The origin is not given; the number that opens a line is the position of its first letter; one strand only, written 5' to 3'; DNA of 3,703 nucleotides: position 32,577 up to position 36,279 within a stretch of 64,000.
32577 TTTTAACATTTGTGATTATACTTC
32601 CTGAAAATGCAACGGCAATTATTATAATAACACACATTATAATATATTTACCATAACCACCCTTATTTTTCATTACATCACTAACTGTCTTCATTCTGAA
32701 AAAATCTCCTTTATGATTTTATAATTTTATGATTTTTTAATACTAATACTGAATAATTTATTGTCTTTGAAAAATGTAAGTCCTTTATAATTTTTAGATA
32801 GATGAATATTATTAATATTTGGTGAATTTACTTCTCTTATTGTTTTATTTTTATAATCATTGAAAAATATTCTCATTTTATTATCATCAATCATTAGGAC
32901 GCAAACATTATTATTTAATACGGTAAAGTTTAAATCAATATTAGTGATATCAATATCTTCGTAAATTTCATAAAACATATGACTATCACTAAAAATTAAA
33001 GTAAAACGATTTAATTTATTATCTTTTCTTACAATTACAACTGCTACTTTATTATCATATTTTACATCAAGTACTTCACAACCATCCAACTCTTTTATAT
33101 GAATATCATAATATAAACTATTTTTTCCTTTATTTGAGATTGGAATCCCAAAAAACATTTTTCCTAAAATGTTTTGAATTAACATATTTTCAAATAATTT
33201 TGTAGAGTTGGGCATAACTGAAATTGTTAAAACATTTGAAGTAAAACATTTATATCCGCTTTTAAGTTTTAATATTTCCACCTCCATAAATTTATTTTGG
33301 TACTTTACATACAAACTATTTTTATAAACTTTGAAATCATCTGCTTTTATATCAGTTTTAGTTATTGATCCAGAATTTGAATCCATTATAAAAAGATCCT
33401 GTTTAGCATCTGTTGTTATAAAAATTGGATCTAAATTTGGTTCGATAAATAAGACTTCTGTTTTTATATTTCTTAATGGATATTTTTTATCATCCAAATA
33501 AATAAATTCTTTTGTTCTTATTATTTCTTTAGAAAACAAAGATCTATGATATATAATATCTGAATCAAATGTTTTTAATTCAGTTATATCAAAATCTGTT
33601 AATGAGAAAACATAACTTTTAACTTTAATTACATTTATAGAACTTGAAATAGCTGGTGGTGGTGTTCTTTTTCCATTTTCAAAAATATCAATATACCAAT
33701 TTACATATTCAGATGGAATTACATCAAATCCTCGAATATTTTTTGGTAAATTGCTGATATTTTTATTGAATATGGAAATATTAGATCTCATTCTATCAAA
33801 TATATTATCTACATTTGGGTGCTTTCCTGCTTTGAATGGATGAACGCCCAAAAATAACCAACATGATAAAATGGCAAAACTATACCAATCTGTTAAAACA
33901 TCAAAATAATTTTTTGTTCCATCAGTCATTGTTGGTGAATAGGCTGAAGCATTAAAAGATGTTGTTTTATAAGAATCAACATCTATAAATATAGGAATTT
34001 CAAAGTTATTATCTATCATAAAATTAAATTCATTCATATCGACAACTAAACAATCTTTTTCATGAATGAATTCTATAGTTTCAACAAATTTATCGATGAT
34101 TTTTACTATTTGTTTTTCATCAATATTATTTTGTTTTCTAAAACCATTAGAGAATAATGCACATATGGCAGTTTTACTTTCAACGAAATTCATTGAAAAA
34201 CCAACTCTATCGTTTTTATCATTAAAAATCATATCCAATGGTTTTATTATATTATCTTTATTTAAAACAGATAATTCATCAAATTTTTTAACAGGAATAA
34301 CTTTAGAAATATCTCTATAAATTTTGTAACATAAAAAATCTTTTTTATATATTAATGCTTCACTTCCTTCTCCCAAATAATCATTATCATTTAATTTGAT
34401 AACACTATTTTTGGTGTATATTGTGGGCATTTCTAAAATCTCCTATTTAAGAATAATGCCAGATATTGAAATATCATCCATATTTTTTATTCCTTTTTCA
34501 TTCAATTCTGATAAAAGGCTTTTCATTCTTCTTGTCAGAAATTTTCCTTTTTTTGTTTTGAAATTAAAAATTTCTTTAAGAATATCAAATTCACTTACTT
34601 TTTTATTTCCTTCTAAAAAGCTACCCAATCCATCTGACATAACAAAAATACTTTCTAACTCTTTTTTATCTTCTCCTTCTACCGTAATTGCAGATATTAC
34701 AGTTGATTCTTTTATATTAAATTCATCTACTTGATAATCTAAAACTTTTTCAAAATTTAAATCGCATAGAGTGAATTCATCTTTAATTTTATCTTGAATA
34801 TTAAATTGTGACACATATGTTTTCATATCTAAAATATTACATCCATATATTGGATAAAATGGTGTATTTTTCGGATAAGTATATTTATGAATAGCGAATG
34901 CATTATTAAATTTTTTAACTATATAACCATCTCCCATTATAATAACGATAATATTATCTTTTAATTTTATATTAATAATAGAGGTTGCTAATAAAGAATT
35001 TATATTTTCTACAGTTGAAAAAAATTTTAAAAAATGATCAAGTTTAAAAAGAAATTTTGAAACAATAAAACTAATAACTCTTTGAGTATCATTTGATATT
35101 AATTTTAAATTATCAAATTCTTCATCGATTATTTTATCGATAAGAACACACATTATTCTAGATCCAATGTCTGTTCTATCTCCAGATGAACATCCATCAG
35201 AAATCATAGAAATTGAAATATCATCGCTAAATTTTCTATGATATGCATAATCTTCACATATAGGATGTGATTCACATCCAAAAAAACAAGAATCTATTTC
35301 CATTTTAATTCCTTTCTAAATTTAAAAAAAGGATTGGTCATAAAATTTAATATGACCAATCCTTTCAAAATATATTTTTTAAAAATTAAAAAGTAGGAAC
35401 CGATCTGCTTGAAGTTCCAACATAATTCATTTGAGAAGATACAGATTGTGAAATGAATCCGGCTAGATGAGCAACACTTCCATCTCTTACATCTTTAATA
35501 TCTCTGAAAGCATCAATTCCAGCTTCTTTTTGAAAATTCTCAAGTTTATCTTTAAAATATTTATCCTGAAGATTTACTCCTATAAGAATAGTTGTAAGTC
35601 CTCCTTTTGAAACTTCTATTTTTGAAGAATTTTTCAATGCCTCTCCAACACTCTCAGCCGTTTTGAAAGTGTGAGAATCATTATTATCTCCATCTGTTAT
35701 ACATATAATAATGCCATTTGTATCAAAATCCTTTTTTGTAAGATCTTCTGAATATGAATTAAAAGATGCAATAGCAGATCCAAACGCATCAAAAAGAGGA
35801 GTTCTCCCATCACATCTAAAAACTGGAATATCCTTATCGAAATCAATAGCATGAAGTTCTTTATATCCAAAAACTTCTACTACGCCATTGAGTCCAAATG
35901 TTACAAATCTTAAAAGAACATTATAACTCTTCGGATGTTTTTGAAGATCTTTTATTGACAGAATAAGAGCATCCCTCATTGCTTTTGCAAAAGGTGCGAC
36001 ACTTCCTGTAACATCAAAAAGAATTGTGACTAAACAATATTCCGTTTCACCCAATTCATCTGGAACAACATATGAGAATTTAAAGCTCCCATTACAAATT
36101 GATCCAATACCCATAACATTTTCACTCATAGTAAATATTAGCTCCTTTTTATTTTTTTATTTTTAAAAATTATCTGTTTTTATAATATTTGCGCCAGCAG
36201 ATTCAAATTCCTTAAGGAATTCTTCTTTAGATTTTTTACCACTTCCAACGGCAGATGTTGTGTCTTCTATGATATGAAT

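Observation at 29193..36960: Phage-encoded nicotinamidase (PncA) plus nicotinate/nicotinamide phosphoribosyltransferase: a possible new NAD reconstitution route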

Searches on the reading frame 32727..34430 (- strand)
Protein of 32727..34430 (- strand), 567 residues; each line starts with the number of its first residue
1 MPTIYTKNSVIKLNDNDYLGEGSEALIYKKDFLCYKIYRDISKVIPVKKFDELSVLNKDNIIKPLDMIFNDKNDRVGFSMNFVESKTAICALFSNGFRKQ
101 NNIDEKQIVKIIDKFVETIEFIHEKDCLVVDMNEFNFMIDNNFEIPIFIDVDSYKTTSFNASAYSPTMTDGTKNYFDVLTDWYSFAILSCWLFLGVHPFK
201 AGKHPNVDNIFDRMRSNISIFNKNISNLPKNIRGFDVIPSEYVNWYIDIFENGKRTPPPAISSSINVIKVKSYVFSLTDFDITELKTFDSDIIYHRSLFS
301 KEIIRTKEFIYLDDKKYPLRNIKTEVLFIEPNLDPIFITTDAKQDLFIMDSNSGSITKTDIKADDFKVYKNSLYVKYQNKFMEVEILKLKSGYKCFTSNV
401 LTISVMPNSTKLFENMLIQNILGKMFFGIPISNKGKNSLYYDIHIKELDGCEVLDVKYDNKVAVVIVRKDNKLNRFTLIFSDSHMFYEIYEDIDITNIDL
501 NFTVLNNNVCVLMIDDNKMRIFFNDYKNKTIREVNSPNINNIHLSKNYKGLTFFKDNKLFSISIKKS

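Call 3: search_protein_families(library=pfam, proteins=[window:32727-34430:-], max_evalue=0.01)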
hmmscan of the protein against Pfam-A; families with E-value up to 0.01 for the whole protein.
window:32727-34430:- (567 aa): 1 family
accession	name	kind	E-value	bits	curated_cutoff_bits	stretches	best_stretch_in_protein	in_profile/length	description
PF00069.31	Pkinase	-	4.6e-09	36.5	31.7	1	54-221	53-220/263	Protein kinase domain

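Call 4: search_protein_families(library=ncbifam, proteins=[window:32727-34430:-], max_evalue=0.01)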
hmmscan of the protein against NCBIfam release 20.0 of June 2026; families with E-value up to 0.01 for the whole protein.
window:32727-34430:- (567 aa): 2 families
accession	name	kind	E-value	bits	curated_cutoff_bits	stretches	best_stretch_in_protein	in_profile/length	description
NF038151.1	lanthi_synth_III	equivalog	6.5e-06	24.8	575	1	106-231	336-461/833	class III lanthionine synthetase LanKC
NF038150.1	lanthi_synth_IV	equivalog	2.3e-05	22.9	650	1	100-218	292-415/851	class IV lanthionine synthetase LanL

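Call 40: search_protein_families(library=padloc, proteins=[window:32727-34430:-], max_evalue=0.01)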
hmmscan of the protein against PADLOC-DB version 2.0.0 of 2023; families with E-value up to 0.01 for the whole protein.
window:32727-34430:- (567 aa): 4 families
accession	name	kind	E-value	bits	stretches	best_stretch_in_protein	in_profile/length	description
PDLC03921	MkoA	-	0.00015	17.5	1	59-191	551-671/1607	-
PDLC04062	PD-T4-6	-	0.00048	17.3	1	67-199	104-238/450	-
PDLC04047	PD-T4-6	-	0.00049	17.3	1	53-200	65-213/327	-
PDLC04138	mad6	-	0.0068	13.3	0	47-147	398-492/659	mads_6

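Call 43: search_dna_similar(query=window:32727-34430:-, collection=phages, mode=protein, max_rows=30, max_evalue=0.001)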
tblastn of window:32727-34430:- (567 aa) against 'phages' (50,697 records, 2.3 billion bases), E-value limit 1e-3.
Records with a match: 3; places in all: 3; records where one place covers at least 80% of the query: 2.
Best place of each record, by identity: <60% 3.
By first word of the organism name: uncultured 3.
By host as written in the record: - 3.
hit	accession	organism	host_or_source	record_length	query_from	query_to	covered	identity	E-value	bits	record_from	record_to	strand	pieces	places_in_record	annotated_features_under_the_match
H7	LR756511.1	uncultured phage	metagenomic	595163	8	566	99%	34.1%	4e-84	292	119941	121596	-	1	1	record has no annotation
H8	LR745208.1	uncultured phage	metagenomic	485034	8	565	98%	27.6%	3e-69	248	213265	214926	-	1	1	record has no annotation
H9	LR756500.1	uncultured phage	metagenomic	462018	11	214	36%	26.8%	8e-11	71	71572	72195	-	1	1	record has no annotation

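Call 73: find_homologous_proteins(query=window:32727-34430:-, max_evalue=1e-10)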
Query window:32727-34430:- (567 aa): 37 proteins with E <= 1e-10 among 6967 candidates.
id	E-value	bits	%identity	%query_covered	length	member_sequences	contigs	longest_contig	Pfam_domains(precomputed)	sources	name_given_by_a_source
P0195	0.0e+0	1252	100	100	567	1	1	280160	PF00069.32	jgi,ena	-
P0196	2.6e-116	408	38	100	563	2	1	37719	PF00069.32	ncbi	-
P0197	5.2e-115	404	38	98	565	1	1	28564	PF00069.32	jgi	-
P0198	1.8e-113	399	38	99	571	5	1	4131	-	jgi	jgi:hypothetical protein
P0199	6.3e-106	374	36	100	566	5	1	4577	-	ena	-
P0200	2.8e-97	345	35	100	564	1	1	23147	PF00069.32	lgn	-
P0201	9.5e-96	340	37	98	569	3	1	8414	PF00069.32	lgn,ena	-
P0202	8.7e-94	334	34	99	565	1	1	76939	-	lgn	-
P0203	1.3e-92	330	34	98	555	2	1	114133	PF00069.32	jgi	jgi:serine/threonine protein kinase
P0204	4.4e-91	325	35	98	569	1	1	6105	PF00069.32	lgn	-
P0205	1.1e-90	323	34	98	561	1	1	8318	PF00069.32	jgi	jgi:serine/threonine protein kinase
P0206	4.8e-90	321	36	99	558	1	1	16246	PF00069.32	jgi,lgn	jgi:serine/threonine protein kinase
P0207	8.6e-90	320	32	99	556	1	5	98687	PF00069.32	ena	-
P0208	1.3e-87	313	33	98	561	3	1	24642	PF00069.32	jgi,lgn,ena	-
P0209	1.6e-87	313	33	98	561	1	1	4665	PF00069.32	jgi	jgi:serine/threonine protein kinase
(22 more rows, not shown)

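Call 79: find_related_loci(query=A6, collection=viral_contigs, flank=10000)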
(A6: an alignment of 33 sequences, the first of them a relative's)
Query A6 (567 aa) in viral_contigs; peptide patterns used: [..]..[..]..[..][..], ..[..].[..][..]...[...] (x = any residue, [..] = any of these).
165 stretches matched a pattern; 131 encode a relative of the query (tblastn E <= 1e-3); the best 80 are kept; 80 distinct loci.
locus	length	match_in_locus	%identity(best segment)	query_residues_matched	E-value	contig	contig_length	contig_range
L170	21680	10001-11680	38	4-566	1e-116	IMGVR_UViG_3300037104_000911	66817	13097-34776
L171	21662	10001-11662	36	11-566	8e-113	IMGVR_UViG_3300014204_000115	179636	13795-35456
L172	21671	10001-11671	37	4-565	1e-112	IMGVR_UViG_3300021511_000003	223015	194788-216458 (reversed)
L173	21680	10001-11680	34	4-566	7e-107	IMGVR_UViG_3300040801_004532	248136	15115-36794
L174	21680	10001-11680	36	9-565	4e-106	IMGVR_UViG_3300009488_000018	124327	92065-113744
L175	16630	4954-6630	37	11-565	2e-106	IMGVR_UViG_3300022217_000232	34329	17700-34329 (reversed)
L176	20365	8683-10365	36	4-565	5e-104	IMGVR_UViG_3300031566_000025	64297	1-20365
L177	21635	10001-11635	38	11-564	9e-110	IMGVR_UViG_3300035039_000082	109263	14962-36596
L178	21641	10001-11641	36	13-565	8e-101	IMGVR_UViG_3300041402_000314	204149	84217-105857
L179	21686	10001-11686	35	4-565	3e-100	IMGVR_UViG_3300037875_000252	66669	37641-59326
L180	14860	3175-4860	35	4-565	4e-100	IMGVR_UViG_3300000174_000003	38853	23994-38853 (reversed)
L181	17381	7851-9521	35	11-565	6e-99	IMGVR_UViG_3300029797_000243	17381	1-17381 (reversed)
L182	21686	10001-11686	35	1-565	1e-105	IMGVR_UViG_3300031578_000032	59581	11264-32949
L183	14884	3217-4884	32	9-564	7e-97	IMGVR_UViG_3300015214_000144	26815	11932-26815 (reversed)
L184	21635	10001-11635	34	12-565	5e-95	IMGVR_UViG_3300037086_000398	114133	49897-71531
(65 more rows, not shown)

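Call 81: predict_structure(alignment_id=A6)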
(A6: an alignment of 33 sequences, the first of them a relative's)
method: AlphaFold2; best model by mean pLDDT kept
length: 567 residues; sequences in the alignment: 33
mean_pLDDT: 87.7   pTM: 0.81
mean pLDDT of the five models: 87.7, 86.6, 86.5, 86.1, 85.8
residues with pLDDT >= 90: 310; 70-90: 222; 50-70: 23; < 50: 12
segments of 3 or more residues with pLDDT < 50: 262-273
pLDDT, mean of each block of 10 residues (from residue 1): 79 89 86 91 90 93 92 92 83 85 88 95 95 90 89 91 86 91 96 92 88 94 86 84 95 92 46 57 90 89 91 88 88 91 90 89 91 93 88 72 89 93 92 78 93 91 92 91 93 84 92 85 92 78 87 92 77
secondary structure, 60 per line:
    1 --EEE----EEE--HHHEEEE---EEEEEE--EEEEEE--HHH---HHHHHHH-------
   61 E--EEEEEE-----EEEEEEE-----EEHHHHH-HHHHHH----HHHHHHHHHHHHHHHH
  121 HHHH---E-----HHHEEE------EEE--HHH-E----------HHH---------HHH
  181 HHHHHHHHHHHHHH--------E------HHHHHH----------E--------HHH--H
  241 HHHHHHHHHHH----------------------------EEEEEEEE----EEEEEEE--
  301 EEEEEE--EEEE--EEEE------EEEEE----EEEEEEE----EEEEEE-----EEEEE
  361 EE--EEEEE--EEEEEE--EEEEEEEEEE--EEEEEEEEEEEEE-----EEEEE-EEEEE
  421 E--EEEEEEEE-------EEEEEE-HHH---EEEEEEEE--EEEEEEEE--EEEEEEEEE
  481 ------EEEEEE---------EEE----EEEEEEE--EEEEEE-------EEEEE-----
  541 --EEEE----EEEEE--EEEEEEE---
elements in order: E3-5 E10-12 E18-21 E25-30 E33-38 H47-53 E64-69 E75-81 H89-93 H95-100 H105-124 E137-139 E146-148 H178-194 H210-215 H240-251 E280-287 E292-298 E301-306 E309-312 E315-318 E325-329 E334-340 E345-350 E356-362 E365-369 E372-377 E380-389 E392-404 E410-414 E416-421 E424-431 E439-444 E452-459 E462-469 E472-480 E487-492 E502-504 E509-515 E518-523 E531-535 E543-546 E551-555 E558-564

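Call 84: fold_search(model_id=the predicted structure, library=pdb)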
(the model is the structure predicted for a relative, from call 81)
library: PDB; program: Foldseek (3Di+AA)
matches with E <= 10: 1891; with E <= 0.001: 1132
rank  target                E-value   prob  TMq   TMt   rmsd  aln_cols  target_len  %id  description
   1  8u7l_A                5.8e-09  1.00  0.29  0.12  26.4       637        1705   10  Cryo-EM structure of LRRK2 bound to type II inhibitor GZD824 (released 2024-01-31)
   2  6xr4_MODEL_1_A        8.1e-09  1.00  0.30  0.18  25.2       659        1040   10  Integrative in situ structure of Parkinsons disease-linked human LRRK2 (released 2020-08-19)
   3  8u8b_A                4.2e-08  1.00  0.30  0.12  27.1       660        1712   10  Cryo-EM structure of LRRK2 bound to type II inhibitor rebastinib (released 2024-01-31)
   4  8fo9_E                2.6e-07  1.00  0.27  0.09  25.5       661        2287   10  Cryo-EM structure of Rab29-LRRK2 complex in the LRRK2 tetramer state (released 2024-01-03)
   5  8tyq_A                4.2e-07  1.00  0.31  0.20  26.8       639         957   10  Structure of the C-terminal half of LRRK2 bound to GZD-824 (G2019S mutant) (released 2023-12-06)
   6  8fo2_E                5.1e-07  1.00  0.29  0.09  26.5       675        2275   11  Cryo-EM structure of Rab29-LRRK2 complex in the LRRK2 monomer state (released 2024-01-03)
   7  7lhw                  6.5e-07  1.00  0.29  0.11  26.0       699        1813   10  Structure of the LRRK2 monomer (released 2021-06-16)
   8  8fo8_C                8.3e-07  1.00  0.30  0.10  25.8       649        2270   10  Cryo-EM structure of Rab29-LRRK2 complex in the LRRK2 dimer state (released 2024-01-03)
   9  8vh5_A                8.7e-07  1.00  0.28  0.09  26.6       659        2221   10  Cryo-EM structure of Rab12-LRRK2 complex in the LRRK2 dimer state (released 2024-10-09)
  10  6ti8_A                1.6e-06  1.00  0.30  0.53   5.7       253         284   15  IRAK4 IN COMPLEX WITH inhibitor (released 2020-10-28)
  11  4uuy_B                2.0e-06  1.00  0.29  0.44   8.4       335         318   12  Structural Identification of the Vps18 beta-propeller reveals a critical role in the HOPS complex stability and functi (released 2014-10-29)
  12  8fo9_F                2.2e-06  1.00  0.26  0.08  25.5       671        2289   10  Cryo-EM structure of Rab29-LRRK2 complex in the LRRK2 tetramer state (released 2024-01-03)
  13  3kxm                  3.4e-06  1.00  0.31  0.50   6.5       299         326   14  Crystal structure of Z. mays CK2 kinase alpha subunit in complex with the inhibitor K74 (released 2010-11-17)
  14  3lm5                  3.7e-06  1.00  0.33  0.64   5.2       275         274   13  Crystal Structure of human Serine/Threonine Kinase 17B (STK17B) in complex with Quercetin (released 2010-03-16)
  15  8br7_AAA              3.9e-06  1.00  0.30  0.55   5.5       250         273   15  Discovery of IRAK4 Inhibitors BAY1834845 and BAY1830839 (released 2024-01-31)
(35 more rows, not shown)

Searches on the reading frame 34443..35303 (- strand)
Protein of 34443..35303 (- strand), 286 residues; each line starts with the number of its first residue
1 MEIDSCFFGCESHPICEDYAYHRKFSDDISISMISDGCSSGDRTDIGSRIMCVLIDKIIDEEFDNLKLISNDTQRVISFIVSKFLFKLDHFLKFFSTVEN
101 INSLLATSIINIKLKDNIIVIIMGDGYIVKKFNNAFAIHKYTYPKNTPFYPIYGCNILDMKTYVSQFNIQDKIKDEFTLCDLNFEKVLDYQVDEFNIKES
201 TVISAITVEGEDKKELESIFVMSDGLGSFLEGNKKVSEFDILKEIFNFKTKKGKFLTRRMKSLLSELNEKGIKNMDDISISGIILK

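Call 3: search_protein_families(library=pfam, proteins=[window:34443-35303:-], max_evalue=0.01)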
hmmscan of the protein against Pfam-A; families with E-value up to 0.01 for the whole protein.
window:34443-35303:- (286 aa): 1 family
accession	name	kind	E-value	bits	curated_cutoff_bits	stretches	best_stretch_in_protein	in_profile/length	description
PF13672.11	PP2C_2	-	2.5e-12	47.2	24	1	16-264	12-208/209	Protein phosphatase 2C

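Call 4: search_protein_families(library=ncbifam, proteins=[window:34443-35303:-], max_evalue=0.01)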
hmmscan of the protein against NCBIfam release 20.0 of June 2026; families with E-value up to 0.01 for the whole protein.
window:34443-35303:- (286 aa): 0 families

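Call 40: search_protein_families(library=padloc, proteins=[window:34443-35303:-], max_evalue=0.01)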
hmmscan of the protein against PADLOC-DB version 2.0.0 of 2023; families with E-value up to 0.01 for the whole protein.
window:34443-35303:- (286 aa): 0 families

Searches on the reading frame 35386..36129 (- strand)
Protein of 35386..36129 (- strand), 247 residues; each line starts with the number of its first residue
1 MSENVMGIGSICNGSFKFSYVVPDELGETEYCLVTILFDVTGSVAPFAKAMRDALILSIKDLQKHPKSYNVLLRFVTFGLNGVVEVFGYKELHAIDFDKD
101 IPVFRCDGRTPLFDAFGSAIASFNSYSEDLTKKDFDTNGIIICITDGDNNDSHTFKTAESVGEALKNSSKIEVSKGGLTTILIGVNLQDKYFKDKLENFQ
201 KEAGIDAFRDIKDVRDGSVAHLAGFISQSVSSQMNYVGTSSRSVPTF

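Call 3: search_protein_families(library=pfam, proteins=[window:35386-36129:-], max_evalue=0.01)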
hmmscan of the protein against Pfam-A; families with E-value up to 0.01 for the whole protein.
window:35386-36129:- (247 aa): 0 families

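Call 4: search_protein_families(library=ncbifam, proteins=[window:35386-36129:-], max_evalue=0.01)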
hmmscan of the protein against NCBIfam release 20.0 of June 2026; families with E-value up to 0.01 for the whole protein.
window:35386-36129:- (247 aa): 1 family
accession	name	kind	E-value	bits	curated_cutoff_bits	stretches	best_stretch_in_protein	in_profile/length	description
TIGR02442.1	Cob-chelat-sub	hypoth_equivalog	0.0077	14.7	779.45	0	99-174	537-606/641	putative cobaltochelatase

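Call 40: search_protein_families(library=padloc, proteins=[window:35386-36129:-], max_evalue=0.01)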
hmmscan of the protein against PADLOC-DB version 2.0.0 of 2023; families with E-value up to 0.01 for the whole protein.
window:35386-36129:- (247 aa): 0 families
